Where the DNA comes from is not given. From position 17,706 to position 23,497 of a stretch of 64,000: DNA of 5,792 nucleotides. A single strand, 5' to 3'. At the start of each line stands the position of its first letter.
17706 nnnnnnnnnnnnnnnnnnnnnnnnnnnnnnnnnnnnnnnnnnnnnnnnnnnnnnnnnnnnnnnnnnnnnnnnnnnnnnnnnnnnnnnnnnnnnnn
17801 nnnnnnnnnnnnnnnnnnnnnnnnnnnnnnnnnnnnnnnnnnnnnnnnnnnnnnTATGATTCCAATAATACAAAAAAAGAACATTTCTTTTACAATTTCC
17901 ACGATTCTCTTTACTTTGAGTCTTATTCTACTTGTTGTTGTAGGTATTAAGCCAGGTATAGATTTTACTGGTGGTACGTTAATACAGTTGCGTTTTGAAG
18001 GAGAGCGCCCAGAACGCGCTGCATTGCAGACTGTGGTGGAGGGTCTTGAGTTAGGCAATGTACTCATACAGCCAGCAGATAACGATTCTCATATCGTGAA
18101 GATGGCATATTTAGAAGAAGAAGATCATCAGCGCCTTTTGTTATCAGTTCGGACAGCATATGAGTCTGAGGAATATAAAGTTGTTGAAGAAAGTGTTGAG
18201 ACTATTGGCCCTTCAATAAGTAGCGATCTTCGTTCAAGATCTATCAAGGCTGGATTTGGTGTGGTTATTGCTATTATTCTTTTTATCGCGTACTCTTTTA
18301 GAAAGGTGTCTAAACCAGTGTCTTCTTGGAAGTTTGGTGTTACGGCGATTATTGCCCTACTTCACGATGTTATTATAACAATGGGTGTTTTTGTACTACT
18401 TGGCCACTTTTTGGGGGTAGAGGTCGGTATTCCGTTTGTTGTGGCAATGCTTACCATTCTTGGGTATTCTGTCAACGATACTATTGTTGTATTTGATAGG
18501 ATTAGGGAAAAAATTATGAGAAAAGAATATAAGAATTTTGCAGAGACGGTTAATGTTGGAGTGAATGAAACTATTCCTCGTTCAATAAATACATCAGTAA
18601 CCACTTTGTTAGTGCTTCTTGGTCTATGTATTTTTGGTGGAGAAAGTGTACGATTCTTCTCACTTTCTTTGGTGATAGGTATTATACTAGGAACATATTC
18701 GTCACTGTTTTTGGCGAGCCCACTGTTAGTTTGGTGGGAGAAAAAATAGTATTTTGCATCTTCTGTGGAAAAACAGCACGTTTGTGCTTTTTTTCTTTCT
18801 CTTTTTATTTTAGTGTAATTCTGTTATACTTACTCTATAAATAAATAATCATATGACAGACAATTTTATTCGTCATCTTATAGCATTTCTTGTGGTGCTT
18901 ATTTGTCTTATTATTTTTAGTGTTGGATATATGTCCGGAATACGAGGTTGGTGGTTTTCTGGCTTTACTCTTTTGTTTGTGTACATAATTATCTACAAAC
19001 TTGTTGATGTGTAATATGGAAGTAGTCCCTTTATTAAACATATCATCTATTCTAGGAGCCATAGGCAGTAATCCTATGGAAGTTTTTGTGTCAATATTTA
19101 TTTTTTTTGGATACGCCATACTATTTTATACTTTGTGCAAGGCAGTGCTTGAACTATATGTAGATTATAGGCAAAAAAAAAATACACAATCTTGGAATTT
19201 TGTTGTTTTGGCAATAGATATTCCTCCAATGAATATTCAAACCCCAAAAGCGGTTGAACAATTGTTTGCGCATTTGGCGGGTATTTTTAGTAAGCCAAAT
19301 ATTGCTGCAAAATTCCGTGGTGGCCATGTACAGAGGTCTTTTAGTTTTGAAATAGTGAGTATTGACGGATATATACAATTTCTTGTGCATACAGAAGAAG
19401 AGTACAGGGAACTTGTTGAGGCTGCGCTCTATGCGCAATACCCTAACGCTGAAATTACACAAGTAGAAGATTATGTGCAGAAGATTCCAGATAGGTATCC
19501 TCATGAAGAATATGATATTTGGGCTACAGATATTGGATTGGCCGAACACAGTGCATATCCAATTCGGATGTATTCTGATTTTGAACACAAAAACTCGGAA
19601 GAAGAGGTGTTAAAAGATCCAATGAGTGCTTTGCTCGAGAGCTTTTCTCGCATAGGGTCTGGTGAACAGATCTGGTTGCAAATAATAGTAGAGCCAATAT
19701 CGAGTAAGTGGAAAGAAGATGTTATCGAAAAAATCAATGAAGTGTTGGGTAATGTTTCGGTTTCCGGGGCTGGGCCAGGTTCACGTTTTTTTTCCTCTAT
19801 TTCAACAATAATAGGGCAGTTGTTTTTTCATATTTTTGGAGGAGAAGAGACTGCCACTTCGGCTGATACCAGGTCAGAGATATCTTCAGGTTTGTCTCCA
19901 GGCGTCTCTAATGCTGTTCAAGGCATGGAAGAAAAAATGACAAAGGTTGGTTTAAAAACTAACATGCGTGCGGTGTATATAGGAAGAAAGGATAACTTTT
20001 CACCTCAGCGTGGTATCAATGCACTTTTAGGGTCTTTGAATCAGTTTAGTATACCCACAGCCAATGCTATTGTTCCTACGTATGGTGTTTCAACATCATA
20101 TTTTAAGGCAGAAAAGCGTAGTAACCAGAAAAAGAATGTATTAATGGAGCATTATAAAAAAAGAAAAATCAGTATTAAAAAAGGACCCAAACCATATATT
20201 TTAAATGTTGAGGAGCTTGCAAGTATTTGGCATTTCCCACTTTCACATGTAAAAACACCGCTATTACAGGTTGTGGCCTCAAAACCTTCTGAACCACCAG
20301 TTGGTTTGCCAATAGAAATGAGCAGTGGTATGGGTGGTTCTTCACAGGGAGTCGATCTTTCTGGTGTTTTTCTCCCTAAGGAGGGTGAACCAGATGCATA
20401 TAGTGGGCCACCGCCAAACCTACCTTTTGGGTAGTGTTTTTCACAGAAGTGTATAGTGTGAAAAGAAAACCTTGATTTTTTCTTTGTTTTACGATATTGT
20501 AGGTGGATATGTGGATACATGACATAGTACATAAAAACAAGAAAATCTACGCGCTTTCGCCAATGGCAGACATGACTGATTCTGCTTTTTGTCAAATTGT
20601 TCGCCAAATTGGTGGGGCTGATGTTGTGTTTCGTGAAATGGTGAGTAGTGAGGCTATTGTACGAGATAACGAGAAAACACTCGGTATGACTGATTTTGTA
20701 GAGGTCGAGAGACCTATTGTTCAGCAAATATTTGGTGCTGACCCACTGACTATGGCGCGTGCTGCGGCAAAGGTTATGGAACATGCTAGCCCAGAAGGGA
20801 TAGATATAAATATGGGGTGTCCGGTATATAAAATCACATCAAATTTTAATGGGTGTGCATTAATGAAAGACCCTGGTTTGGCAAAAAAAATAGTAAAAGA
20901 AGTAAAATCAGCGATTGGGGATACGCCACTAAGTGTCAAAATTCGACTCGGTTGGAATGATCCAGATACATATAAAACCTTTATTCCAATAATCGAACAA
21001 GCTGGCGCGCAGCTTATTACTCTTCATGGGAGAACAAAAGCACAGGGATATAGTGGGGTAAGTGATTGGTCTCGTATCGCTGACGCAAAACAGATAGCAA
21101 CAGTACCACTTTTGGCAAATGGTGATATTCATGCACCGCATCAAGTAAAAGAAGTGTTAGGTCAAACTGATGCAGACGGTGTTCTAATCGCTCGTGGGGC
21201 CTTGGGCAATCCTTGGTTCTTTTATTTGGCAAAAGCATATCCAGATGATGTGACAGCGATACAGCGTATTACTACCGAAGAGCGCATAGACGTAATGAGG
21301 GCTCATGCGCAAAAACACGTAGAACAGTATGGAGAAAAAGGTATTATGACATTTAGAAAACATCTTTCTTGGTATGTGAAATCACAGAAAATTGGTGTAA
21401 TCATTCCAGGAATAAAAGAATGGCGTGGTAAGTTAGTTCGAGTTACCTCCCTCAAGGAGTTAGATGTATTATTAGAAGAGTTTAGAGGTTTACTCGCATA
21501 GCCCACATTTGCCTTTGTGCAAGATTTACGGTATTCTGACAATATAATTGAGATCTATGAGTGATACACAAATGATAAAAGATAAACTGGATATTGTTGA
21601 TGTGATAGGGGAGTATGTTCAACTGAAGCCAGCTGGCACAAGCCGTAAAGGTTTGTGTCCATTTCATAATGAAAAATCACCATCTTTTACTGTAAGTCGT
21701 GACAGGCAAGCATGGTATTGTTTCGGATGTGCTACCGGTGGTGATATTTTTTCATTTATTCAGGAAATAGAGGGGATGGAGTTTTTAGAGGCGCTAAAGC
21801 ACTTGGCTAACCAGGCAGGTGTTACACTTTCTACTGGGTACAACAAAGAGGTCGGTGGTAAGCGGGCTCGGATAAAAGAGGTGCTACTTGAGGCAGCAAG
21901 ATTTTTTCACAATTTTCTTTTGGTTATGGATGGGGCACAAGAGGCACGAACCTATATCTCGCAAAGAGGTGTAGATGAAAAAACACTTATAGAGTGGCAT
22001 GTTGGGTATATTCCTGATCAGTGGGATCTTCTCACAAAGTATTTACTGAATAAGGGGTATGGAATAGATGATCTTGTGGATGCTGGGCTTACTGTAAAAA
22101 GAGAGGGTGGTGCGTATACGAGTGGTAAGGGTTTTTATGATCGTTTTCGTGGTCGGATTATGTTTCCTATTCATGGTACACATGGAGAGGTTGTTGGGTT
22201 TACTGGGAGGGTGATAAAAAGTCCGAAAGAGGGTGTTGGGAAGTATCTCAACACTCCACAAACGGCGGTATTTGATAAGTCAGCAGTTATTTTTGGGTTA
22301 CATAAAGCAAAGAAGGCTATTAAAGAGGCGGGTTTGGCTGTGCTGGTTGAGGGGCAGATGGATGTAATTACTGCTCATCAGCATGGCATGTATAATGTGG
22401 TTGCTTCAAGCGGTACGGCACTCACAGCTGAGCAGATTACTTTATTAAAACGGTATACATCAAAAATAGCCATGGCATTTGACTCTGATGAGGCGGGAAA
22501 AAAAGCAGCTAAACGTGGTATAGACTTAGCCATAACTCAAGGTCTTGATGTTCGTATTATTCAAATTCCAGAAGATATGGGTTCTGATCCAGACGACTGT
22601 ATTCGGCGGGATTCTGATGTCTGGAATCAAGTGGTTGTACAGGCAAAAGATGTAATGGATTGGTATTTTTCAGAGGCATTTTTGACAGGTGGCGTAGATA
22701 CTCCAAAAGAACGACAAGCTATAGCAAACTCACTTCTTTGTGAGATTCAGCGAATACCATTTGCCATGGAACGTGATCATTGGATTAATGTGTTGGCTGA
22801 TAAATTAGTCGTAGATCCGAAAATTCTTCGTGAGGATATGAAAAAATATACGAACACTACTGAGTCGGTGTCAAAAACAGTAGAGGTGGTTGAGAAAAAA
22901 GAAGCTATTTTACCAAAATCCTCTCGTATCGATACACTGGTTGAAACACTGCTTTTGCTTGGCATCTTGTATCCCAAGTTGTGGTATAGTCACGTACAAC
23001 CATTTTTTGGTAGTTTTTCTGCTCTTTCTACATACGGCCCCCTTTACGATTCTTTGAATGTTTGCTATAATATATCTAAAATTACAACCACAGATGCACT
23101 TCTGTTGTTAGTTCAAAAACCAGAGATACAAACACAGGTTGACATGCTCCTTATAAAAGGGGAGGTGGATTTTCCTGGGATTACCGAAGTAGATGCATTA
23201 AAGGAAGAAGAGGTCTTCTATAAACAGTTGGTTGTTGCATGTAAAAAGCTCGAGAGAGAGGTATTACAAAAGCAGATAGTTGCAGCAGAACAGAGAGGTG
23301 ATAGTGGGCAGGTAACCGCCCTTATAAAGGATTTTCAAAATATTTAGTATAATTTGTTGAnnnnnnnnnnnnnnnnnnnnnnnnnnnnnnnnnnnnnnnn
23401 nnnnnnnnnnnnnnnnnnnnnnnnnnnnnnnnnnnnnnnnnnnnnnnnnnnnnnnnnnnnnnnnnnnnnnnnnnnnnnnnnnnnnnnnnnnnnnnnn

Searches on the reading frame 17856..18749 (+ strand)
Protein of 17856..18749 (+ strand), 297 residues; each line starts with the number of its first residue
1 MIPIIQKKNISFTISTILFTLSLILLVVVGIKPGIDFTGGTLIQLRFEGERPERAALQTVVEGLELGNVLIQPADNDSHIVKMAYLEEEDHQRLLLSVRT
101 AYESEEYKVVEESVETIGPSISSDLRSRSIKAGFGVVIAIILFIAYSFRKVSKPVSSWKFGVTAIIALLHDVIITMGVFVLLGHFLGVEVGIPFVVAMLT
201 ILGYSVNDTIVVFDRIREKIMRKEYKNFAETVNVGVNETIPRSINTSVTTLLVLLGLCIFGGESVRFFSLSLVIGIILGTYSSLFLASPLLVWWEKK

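Call 34: search_protein_families(library=pfam, proteins=[window:17856-18749:+], max_evalue=0.001)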
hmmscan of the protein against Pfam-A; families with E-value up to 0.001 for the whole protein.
window:17856-18749:+ (297 aa): 2 families
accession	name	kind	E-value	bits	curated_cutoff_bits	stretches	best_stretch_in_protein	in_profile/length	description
PF02355.23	SecD_SecF_C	-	2.7e-56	190.4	20.5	1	106-296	10-188/189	Protein export membrane protein SecD/SecF, C-terminal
PF07549.19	Sec_GG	-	1e-07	31.6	20.3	1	24-48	1-25/28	SecD/SecF GG Motif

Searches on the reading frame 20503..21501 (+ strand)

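Call 33: search_protein_families(library=pfam, proteins=[window:20503-21501:+], max_evalue=0.001)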
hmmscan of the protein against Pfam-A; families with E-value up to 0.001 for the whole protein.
window:20503-21501:+ (332 aa): 1 family
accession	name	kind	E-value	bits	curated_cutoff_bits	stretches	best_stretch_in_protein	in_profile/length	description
PF01207.24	Dus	-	5.7e-78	262.6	20.4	1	18-321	2-299/311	Dihydrouridine synthase (Dus)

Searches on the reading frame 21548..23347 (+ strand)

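Call 48: search_protein_families(library=pfam, proteins=[window:21548-23347:+], max_evalue=0.0001)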
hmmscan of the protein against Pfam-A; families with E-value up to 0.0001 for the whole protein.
window:21548-23347:+ (599 aa): 7 families
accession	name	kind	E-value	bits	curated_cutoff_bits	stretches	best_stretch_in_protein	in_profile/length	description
PF08275.17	DNAG_N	-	6.2e-34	117.3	26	1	126-255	7-128/128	DNA primase catalytic core, N-terminal domain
PF01807.25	Zn_ribbon_DnaG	-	3.2e-33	113.9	24.9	1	7-95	6-94/98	CHC2 zinc finger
PF13155.12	Toprim_2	-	7.5e-23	81.2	22.1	1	265-351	1-87/88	Toprim-like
PF13662.12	Toprim_4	-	1.1e-16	61.3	25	1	263-338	2-84/85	Toprim domain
PF01751.28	Toprim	-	2e-13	50.7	23.1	1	265-340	3-96/96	Toprim domain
PF13362.12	Toprim_3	-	8.1e-06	26.6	27.2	1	265-355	3-92/95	Toprim domain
PF00709.27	Adenylsucc_synt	-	3e-05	23.4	27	0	256-293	204-240/416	Adenylosuccinate synthetase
